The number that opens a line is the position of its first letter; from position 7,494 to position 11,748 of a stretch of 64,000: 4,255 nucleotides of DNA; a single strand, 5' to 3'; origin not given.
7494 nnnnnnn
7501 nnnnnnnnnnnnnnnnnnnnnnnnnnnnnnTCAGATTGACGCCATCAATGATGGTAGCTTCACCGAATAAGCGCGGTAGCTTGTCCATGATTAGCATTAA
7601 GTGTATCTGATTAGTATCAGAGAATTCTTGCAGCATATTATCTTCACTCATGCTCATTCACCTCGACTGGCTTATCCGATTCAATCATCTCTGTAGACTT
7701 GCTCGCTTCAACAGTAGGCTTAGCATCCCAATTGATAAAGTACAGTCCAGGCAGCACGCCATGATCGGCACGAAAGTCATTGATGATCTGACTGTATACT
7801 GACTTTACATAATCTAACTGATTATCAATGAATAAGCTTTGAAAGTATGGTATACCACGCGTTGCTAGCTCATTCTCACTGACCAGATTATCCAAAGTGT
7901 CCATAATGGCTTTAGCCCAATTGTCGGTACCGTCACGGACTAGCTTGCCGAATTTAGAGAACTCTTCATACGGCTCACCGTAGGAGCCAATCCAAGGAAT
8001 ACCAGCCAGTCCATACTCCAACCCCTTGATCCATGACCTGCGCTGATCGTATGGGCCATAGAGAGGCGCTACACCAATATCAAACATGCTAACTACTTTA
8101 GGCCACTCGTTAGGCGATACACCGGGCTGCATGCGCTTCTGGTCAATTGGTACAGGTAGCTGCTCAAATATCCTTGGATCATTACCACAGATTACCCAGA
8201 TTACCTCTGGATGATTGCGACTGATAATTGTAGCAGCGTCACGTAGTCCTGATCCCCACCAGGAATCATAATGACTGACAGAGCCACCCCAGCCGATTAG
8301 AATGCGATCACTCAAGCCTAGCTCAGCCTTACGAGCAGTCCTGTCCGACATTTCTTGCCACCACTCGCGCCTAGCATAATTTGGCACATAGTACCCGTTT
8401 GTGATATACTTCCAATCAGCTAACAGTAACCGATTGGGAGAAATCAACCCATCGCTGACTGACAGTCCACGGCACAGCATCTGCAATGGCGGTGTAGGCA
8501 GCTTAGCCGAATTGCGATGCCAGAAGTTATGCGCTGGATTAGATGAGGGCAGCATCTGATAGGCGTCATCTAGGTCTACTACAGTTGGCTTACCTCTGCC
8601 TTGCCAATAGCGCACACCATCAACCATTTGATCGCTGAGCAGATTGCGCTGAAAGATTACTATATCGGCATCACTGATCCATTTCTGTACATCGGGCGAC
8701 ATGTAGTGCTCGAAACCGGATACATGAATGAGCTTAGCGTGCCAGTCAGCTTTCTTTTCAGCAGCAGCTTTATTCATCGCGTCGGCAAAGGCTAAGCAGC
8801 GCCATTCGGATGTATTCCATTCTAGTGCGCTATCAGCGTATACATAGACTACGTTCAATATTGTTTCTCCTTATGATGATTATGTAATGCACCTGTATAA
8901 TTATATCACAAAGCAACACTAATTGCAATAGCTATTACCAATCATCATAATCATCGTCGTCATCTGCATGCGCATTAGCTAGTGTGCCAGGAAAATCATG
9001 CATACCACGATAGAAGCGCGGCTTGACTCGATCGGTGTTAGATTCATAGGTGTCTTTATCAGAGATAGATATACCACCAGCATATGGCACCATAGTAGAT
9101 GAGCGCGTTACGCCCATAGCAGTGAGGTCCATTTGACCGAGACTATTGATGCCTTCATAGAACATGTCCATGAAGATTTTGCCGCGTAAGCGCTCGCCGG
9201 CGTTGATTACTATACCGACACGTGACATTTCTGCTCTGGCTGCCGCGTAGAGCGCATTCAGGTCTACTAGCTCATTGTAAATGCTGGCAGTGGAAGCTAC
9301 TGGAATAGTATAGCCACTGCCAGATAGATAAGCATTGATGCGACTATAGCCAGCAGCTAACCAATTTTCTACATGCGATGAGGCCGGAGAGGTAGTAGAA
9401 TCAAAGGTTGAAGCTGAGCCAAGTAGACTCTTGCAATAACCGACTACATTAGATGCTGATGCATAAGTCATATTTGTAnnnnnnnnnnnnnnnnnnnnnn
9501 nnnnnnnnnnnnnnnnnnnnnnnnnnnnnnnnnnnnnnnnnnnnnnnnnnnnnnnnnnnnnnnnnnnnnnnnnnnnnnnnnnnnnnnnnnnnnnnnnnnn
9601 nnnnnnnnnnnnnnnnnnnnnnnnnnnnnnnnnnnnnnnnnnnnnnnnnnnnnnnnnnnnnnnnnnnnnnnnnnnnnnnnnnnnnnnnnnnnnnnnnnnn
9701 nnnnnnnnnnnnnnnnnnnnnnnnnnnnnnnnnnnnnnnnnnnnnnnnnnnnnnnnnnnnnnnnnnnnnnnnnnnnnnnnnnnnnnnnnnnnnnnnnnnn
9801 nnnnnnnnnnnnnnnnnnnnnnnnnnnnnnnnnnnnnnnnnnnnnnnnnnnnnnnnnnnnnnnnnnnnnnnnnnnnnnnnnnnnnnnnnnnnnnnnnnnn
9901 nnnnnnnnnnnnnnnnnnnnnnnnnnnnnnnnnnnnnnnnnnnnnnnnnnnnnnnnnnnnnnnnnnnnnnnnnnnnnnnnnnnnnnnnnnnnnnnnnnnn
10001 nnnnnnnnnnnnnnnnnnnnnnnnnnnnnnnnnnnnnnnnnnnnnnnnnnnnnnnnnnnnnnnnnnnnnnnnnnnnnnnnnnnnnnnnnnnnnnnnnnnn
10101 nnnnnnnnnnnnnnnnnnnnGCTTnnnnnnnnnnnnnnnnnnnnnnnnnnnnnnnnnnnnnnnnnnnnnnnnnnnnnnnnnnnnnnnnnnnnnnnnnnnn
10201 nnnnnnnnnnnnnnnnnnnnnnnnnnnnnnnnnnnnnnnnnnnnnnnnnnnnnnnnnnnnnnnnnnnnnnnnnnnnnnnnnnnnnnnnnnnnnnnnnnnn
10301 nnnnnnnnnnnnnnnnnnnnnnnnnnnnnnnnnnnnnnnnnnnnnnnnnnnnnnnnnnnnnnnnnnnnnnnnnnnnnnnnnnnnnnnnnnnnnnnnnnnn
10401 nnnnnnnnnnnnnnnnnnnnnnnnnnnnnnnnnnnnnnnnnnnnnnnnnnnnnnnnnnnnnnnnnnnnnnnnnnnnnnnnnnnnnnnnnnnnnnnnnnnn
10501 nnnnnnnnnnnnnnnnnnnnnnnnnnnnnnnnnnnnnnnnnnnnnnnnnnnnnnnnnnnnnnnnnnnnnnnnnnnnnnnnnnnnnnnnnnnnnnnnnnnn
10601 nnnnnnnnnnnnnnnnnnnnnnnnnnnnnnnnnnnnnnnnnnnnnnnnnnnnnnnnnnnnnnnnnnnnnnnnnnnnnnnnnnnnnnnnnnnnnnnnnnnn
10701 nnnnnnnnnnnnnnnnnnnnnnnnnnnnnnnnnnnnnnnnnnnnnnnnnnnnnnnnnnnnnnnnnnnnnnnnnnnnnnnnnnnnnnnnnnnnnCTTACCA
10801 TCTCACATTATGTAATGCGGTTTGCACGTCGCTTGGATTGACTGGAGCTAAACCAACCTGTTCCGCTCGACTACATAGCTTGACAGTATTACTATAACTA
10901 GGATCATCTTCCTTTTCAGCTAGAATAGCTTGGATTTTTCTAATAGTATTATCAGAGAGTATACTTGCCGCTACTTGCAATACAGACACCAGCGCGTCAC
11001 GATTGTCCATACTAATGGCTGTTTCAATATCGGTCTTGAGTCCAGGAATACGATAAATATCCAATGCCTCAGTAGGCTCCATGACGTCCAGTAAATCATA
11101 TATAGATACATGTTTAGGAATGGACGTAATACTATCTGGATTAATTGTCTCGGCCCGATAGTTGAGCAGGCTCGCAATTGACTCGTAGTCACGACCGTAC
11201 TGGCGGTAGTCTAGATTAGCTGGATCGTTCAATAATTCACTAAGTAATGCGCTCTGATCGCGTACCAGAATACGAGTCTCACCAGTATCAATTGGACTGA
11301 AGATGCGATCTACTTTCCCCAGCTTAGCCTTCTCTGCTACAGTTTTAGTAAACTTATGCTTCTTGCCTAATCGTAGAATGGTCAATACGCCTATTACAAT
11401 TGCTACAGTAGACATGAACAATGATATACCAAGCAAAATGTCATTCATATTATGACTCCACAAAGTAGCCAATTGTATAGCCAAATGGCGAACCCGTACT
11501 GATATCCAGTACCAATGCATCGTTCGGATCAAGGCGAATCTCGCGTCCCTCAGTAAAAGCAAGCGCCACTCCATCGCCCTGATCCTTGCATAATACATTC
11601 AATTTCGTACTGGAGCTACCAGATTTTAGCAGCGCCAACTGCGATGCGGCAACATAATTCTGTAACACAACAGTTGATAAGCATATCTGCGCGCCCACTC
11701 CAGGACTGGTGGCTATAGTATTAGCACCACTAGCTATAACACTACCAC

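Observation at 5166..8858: Two GT-B glycosyltransferases embedded in the neck/tail part of the morphogenesis module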

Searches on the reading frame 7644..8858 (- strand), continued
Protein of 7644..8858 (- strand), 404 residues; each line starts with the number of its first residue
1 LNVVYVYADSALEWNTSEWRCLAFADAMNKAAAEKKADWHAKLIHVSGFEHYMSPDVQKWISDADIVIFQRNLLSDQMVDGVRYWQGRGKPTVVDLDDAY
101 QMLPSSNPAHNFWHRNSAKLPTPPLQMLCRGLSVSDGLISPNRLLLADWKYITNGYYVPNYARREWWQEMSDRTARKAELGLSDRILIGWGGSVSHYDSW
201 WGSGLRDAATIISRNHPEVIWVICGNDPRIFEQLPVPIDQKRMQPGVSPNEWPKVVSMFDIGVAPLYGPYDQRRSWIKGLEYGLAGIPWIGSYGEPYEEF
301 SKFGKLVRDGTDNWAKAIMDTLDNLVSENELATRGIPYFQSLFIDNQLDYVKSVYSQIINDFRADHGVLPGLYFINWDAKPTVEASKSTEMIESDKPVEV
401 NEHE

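Call 32: predict_structure(alignment_id=A2)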
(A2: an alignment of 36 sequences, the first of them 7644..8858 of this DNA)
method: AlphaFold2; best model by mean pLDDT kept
length: 404 residues; sequences in the alignment: 36
mean_pLDDT: 89.0   pTM: 0.84
mean pLDDT of the five models: 89.0, 88.6, 88.4, 88.3, 88.1
residues with pLDDT >= 90: 320; 70-90: 37; 50-70: 19; < 50: 28
segments of 3 or more residues with pLDDT < 50: 378-381, 383-404
pLDDT, mean of each block of 10 residues (from residue 1): 91 72 95 94 93 92 96 92 92 95 92 94 96 96 97 96 92 92 97 83 97 98 92 96 92 95 96 89 97 94 96 98 98 97 96 97 66 51 43 42 41
secondary structure, 60 per line:
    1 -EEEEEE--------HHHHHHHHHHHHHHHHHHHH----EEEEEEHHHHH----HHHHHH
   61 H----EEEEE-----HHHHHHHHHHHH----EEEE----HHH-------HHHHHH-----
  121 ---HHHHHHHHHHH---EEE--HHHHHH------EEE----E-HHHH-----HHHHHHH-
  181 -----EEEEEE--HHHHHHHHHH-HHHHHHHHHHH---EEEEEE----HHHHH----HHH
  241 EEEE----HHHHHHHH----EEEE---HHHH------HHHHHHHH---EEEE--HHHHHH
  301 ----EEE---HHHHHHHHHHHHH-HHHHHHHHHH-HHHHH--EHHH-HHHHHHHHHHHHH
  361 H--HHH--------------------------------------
elements in order: E2-7 H16-35 E40-45 H46-50 H55-61 E66-70 H76-87 E92-95 H110-115 H124-134 E138-140 H143-148 E155-157 H164-167 H173-179 E186-191 H194-203 H205-215 E219-224 H229-233 E241-244 H249-256 E261-264 H268-271 H278-285 E289-292 H295-300 E305-307 H311-323 H325-334 H336-340 H348-361

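Call 37: fold_search(model_id=the predicted structure, library=pdb)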
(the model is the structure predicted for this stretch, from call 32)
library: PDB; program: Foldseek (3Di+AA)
matches with E <= 10: 1687; with E <= 0.001: 355
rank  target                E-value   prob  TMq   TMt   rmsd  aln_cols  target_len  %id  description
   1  3c48_B                8.1e-14  1.00  0.48  0.49   9.1       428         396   15  Structure of the retaining glycosyltransferase MshA: The first step in mycothiol biosynthesis. Organism: Corynebacteri (released 2008-03-25)
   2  3l01_A                1.6e-13  1.00  0.58  0.55   7.0       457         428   15  Crystal structure of monomeric glycogen synthase from Pyrococcus abyssi (released 2010-12-29)
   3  3c48_A                1.6e-13  1.00  0.47  0.48   9.0       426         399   14  Structure of the retaining glycosyltransferase MshA: The first step in mycothiol biosynthesis. Organism: Corynebacteri (released 2008-03-25)
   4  2bis_A                1.2e-12  1.00  0.57  0.53   6.8       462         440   15  Structure of glycogen synthase from Pyrococcus abyssi (released 2005-11-28)
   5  3c4q_B                1.5e-12  1.00  0.66  0.67   4.5       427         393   13  Structure of the retaining glycosyltransferase MshA : The first step in mycothiol biosynthesis. Organism : Corynebacte (released 2008-04-01)
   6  4xsu_B                1.9e-12  1.00  0.59  0.64   6.1       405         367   11  Crystal structure of Anabaena Alr3699/HepE in complex with UDP and glucose (released 2016-01-13)
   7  3c4q_A                2.5e-12  1.00  0.64  0.66   4.9       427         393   13  Structure of the retaining glycosyltransferase MshA : The first step in mycothiol biosynthesis. Organism : Corynebacte (released 2008-04-01)
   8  3fro_A                2.8e-12  1.00  0.58  0.54   7.5       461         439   15  Crystal structure of Pyrococcus abyssi glycogen synthase with open and closed conformations (released 2010-01-12)
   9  2gej                  3.1e-12  1.00  0.60  0.67   6.9       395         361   15  Crystal Structure of phosphatidylinositol mannosyltransferase (PimA) from Mycobacterium smegmatis in complex with GDP-Ma (released 2007-04-03)
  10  4xsp_A                1.1e-11  1.00  0.55  0.60   6.7       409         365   11  Crystal structure of Anabaena Alr3699/HepE in complex with UDP (released 2016-01-13)
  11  2x6q_B                1.4e-11  1.00  0.57  0.56   7.0       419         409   11  Crystal structure of trehalose synthase TreT from P.horikoshi (released 2010-10-13)
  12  4xsr_B                1.5e-11  1.00  0.57  0.62   6.4       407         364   11  Crystal structure of Anabaena Alr3699/HepE in complex with UDP-glucose (released 2016-01-13)
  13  4xso_A                2.1e-11  1.00  0.55  0.60   6.6       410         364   11  Crystal structure of apo-form Alr3699/HepE from Anabaena sp. strain PCC 7120 (released 2016-01-13)
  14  2x6q_A                3.1e-11  1.00  0.57  0.57   6.9       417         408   12  Crystal structure of trehalose synthase TreT from P.horikoshi (released 2010-10-13)
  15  3oka_A                4.4e-11  1.00  0.63  0.67   5.6       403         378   13  Crystal structure of Corynebacterium glutamicum PimB' in complex with GDP-Man (triclinic crystal form) (released 2010-09-15)
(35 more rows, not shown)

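Call 66: find_related_loci(query=A2, collection=viral_contigs, flank=10000)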
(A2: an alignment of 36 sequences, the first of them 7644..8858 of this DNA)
Query A2 (404 aa) in viral_contigs; peptide patterns used: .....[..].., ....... (x = any residue, [..] = any of these).
75 stretches matched a pattern; 49 encode a relative of the query (tblastn E <= 1e-3); 49 distinct loci.
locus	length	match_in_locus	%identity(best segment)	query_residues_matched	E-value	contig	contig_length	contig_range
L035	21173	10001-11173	58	1-391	7e-158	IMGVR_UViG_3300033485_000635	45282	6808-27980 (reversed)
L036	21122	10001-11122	56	13-394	1e-143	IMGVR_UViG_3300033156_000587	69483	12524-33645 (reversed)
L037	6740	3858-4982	54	1-375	6e-134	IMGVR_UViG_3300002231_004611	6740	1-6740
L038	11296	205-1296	55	17-377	6e-133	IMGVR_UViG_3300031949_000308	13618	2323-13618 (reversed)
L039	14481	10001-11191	50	1-389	2e-131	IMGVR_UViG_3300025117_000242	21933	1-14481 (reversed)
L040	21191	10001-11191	50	1-389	2e-131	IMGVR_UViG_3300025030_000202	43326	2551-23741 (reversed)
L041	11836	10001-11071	53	13-375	1e-130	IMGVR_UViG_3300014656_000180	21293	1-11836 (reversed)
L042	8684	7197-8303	50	1-373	3e-126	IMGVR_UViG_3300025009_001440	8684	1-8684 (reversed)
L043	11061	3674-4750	51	15-381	5e-126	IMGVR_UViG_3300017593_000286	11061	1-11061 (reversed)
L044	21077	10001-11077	51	15-381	5e-126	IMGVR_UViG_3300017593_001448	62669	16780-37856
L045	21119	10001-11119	52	16-385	3e-125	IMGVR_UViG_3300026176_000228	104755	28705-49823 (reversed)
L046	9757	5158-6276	52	16-385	3e-125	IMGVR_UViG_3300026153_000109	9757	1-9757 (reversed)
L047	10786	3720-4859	50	19-400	4e-121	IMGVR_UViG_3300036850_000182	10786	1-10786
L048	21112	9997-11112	50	1-375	2e-127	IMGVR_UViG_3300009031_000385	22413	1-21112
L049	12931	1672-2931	41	2-375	5e-96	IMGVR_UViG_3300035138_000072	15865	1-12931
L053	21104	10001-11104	39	1-377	5e-91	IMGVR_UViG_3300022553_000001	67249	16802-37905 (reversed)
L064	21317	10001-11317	35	1-396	1e-72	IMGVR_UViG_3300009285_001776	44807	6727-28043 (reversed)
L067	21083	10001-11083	38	1-325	3e-69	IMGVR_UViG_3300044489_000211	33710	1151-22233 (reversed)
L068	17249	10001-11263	33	18-385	4e-68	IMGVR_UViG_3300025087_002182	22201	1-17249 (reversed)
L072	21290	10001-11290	40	17-397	9e-91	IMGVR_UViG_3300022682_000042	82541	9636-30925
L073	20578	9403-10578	32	17-376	7e-59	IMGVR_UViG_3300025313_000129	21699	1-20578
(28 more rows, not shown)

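Call 70: search_protein_families(library=pfam, proteins=[L064:13536-14552:+, L064:14549-15568:+, L067:13617-14438:+, L067:14438-15211:+, L072:12966-13664:+, L072:9026-9805:+, L053:14447-15241:+, L053:13467-14006:+, L073:8315-9028:+, L068:12419-13207:+], max_evalue=0.01)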
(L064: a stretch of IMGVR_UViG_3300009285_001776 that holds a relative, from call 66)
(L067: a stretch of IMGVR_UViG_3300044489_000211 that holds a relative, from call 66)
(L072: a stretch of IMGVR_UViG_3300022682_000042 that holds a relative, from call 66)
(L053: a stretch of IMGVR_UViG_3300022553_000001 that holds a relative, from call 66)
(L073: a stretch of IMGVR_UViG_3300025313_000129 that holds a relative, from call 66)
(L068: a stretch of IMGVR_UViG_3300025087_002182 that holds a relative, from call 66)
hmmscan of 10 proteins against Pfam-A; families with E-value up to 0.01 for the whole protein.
L064:13536-14552:+ (338 aa): 0 families

L064:14549-15568:+ (339 aa): 0 families

L067:13617-14438:+ (273 aa): 0 families

L067:14438-15211:+ (257 aa): 0 families

L072:12966-13664:+ (232 aa): 2 families
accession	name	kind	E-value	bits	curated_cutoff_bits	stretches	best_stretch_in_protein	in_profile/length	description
PF13495.12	Phage_int_SAM_4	-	4.5e-14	53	27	1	26-94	10-78/85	Phage integrase, N-terminal SAM-like domain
PF02899.23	Phage_int_SAM_1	-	1.2e-05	26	22.3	1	29-94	13-79/83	Phage integrase, N-terminal SAM-like domain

L072:9026-9805:+ (259 aa): 0 families

L053:14447-15241:+ (264 aa): 6 families
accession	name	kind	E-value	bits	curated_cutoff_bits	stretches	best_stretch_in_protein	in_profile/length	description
PF13489.12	Methyltransf_23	-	6.5e-12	45.9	27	1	88-178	15-107/164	Methyltransferase domain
PF08242.18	Methyltransf_12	-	1.9e-07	32.1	30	1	97-178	1-91/98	Methyltransferase domain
PF08241.18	Methyltransf_11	-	4.7e-05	24.4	21.2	1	97-178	1-86/95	Methyltransferase domain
PF13847.12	Methyltransf_31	-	0.00021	21.5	27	1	95-180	6-102/145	Methyltransferase domain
PF13649.12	Methyltransf_25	-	0.00042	21.4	27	1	97-178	2-92/97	Methyltransferase domain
PF10294.15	Methyltransf_16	-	0.0035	17.6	21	1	93-179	47-147/174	Lysine methyltransferase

L053:13467-14006:+ (179 aa): 0 families

L073:8315-9028:+ (237 aa): 1 family
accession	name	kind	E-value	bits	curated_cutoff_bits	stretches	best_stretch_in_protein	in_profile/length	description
PF13578.12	Methyltransf_24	-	6.9e-05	24.1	26.3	1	77-185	2-103/105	Methyltransferase domain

L068:12419-13207:+ (262 aa): 2 families
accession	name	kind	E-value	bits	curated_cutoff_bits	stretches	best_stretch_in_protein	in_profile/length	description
PF19892.4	DUF6365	-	0.00034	20.1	32.5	1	71-197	156-282/404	Family of unknown function (DUF6365)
PF13439.12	Glyco_transf_4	-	0.0076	16.7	28.5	0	4-60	93-162/170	Glycosyltransferase Family 4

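Call 95: search_dna_similar(query=window:7644-8858:-, collection=phages, mode=protein, max_evalue=0.001, max_rows=15)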
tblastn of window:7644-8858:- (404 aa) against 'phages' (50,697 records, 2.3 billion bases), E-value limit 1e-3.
Records with a match: 1; places in all: 1; records where one place covers at least 80% of the query: 0.
Best place of each record, by identity: <60% 1.
By first word of the organism name: Caudoviricetes 1.
By host as written in the record: - 1.
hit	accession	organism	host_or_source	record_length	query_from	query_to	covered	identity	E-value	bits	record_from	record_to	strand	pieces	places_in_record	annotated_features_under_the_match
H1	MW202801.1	Caudoviricetes sp.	Manatee Spring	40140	50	360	77%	21.1%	9e-5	51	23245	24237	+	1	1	glycosyltransferase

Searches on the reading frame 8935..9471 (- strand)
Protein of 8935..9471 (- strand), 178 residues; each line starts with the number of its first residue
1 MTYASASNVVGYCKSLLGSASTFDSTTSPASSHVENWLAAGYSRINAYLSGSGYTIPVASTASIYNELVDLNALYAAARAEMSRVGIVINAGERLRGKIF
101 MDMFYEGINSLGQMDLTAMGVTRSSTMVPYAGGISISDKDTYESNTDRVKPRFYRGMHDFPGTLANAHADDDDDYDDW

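Call 4: search_protein_families(library=pfam, proteins=[window:8935-9471:-], max_evalue=0.1)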
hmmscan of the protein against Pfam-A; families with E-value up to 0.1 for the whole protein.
window:8935-9471:- (178 aa): 0 families

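Call 5: search_protein_families(library=phrogs, proteins=[window:8935-9471:-], max_evalue=0.01)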
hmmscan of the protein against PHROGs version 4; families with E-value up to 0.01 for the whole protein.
window:8935-9471:- (178 aa): 1 family
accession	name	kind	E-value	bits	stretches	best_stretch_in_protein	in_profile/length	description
phrog_1732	-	unknown function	5.4e-06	28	1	122-158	96-132/152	-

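Call 81: search_solved_structures(query=A6, max_evalue=5)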
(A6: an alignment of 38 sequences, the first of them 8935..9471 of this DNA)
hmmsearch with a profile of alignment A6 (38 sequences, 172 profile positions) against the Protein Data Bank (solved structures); distinct sequences matched with E-value up to 5: 6.
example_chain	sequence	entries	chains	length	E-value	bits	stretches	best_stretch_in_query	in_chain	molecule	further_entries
11bp_M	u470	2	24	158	0.037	17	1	121-160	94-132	Head to Tail protein gp72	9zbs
4r58_A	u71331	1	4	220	0.32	14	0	106-125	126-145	Leucine Rich Repeat protein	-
7emg_A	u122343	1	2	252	0.86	12.6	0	68-118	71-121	3-oxoacyl-[acyl-carrier-protein] reductase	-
9fn1_U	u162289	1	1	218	1.3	12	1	68-116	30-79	Vps20/32/60-like protein (ESCRT-III)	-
2x1g_F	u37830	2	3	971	1.4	11.9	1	35-83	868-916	CADMUS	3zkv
4r5c_A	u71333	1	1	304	2.9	10.9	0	106-125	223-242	Leucine rich repeat protein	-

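Call 84: search_protein_families(library=pfam, alignment_id=A8, max_evalue=0.05)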
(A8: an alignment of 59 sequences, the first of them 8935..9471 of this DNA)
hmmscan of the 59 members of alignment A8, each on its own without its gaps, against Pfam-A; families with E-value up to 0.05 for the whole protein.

A. member 1, window:8935-9471:- (178 aa): 0 families

B. families by the number of members that match (of 59 scanned): 0 families

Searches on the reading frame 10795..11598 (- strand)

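Call 9: search_protein_families(library=ncbifam, proteins=[window:10795-11598:-], max_evalue=0.1)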
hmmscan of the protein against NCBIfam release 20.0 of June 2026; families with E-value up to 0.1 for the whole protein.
window:10795-11598:- (267 aa): 1 family
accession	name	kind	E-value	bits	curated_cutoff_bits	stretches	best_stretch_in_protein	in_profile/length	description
NF047765.1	LIC_13387_fam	subfamily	0.018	14.7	33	1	41-82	44-84/131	LIC_13387 family protein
